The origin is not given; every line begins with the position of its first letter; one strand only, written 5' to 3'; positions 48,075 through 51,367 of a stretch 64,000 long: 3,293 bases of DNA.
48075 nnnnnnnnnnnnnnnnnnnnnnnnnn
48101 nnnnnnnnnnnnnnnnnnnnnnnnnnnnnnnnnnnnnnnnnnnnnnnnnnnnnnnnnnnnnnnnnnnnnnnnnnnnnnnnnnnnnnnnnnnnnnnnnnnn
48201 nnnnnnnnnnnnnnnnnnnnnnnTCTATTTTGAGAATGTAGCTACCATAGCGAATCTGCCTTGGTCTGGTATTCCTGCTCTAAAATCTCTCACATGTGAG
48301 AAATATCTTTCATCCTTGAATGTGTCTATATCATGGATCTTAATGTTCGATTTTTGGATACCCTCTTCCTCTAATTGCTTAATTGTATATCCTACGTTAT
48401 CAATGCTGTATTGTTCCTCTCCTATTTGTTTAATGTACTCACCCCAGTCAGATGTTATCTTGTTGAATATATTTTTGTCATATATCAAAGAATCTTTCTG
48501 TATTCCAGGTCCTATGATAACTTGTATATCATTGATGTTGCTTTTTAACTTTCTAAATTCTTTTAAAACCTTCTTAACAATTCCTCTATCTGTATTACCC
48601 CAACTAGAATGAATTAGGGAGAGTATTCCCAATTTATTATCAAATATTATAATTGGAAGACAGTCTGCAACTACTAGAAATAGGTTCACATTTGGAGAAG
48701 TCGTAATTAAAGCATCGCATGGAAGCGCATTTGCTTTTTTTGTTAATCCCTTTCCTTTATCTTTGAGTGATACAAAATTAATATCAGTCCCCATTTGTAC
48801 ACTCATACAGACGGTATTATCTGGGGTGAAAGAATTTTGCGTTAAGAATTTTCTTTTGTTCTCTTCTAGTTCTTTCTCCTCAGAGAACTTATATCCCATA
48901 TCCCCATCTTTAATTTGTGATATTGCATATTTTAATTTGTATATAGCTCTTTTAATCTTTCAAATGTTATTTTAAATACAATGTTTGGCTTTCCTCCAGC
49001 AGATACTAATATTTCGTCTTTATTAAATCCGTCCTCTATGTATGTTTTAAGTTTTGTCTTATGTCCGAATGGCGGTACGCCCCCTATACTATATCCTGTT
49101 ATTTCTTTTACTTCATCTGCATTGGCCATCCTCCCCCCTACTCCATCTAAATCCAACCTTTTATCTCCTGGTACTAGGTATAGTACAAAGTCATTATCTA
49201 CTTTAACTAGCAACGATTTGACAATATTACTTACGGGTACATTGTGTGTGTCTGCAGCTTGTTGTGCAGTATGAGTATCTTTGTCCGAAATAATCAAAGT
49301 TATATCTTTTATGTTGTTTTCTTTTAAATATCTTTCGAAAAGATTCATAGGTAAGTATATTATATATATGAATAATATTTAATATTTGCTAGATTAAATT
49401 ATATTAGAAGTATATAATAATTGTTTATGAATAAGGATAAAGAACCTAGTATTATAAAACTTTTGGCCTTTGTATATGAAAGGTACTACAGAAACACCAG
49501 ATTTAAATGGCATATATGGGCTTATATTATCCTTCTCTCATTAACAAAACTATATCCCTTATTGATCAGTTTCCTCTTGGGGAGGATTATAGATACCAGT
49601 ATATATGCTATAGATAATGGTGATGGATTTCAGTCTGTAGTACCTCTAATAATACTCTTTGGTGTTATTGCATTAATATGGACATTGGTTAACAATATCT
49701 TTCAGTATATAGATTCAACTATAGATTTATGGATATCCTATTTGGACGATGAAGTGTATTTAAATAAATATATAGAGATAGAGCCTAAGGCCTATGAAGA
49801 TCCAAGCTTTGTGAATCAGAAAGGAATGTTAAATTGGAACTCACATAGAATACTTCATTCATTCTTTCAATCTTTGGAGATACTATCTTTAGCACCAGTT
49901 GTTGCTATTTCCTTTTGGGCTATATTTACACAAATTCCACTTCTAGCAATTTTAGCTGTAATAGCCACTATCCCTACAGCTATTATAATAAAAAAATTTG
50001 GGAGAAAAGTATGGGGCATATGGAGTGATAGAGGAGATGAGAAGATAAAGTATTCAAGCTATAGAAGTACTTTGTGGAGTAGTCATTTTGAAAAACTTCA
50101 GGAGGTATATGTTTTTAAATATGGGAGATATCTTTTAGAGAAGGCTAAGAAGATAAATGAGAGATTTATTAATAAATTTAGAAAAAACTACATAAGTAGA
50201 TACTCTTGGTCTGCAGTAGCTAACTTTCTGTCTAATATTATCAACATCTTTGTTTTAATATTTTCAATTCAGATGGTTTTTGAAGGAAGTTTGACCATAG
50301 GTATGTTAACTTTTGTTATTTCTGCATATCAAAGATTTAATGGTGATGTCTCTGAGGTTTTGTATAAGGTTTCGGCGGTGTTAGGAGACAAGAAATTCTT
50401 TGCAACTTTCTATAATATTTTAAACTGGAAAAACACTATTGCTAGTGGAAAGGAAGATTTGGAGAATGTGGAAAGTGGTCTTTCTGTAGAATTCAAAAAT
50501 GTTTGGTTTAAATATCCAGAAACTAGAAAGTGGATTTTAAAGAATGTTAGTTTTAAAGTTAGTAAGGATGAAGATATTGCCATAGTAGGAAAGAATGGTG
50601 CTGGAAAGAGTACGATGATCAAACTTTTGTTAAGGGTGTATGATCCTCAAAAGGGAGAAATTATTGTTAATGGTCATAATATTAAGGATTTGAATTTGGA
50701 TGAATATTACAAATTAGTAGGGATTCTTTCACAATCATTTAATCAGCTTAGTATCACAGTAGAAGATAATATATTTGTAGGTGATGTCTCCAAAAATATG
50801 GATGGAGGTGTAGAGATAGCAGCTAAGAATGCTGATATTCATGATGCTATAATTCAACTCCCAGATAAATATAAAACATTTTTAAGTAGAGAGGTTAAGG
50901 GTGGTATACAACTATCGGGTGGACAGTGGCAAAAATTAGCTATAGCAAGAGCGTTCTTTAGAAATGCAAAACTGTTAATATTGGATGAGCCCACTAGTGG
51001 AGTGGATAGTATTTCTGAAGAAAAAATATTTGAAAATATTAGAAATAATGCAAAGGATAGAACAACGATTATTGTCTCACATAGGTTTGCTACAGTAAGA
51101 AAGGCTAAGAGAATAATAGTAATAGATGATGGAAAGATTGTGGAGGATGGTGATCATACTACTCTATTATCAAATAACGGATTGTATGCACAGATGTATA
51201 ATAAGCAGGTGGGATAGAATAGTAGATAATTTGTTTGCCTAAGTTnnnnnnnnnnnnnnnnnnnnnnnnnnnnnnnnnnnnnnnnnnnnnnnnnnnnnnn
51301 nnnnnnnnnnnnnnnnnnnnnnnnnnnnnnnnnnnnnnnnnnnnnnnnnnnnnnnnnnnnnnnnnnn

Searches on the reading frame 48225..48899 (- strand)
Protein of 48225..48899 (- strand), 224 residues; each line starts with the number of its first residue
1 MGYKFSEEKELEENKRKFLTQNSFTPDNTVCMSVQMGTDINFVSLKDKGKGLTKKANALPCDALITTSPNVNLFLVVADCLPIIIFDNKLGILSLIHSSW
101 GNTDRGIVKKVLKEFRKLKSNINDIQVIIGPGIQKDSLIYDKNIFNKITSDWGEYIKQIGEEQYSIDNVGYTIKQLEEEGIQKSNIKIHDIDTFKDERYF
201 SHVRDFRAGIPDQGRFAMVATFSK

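Call 14: search_protein_families(library=pfam, proteins=[window:48225-48899:-])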
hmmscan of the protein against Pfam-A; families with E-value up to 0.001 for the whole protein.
window:48225-48899:- (224 aa): 1 family
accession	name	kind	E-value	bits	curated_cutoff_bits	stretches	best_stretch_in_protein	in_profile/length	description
PF02578.20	Cu-oxidase_4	-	4.6e-36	124.9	22.9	1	8-218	25-235/238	Multi-copper polyphenol oxidoreductase laccase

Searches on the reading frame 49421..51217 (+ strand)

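Call 14: search_protein_families(library=pfam, proteins=[window:49421-51217:+])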
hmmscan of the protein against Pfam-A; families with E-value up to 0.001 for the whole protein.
window:49421-51217:+ (598 aa): 4 families
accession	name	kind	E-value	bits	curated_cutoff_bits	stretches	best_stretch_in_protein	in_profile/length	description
PF00005.33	ABC_tran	-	4.7e-33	115.1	25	1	373-526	1-137/137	ABC transporter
PF02463.25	SMC_N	-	8.2e-08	32.4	40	1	402-568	99-211/220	RecF/RecN/SMC N terminal domain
PF13304.12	AAA_21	-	1.9e-05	25.4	27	0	387-406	3-22/304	AAA domain, putative AbiEii toxin, Type IV TA system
PF00664.28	ABC_membrane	-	0.00016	21.9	28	0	33-301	2-265/274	ABC transporter transmembrane region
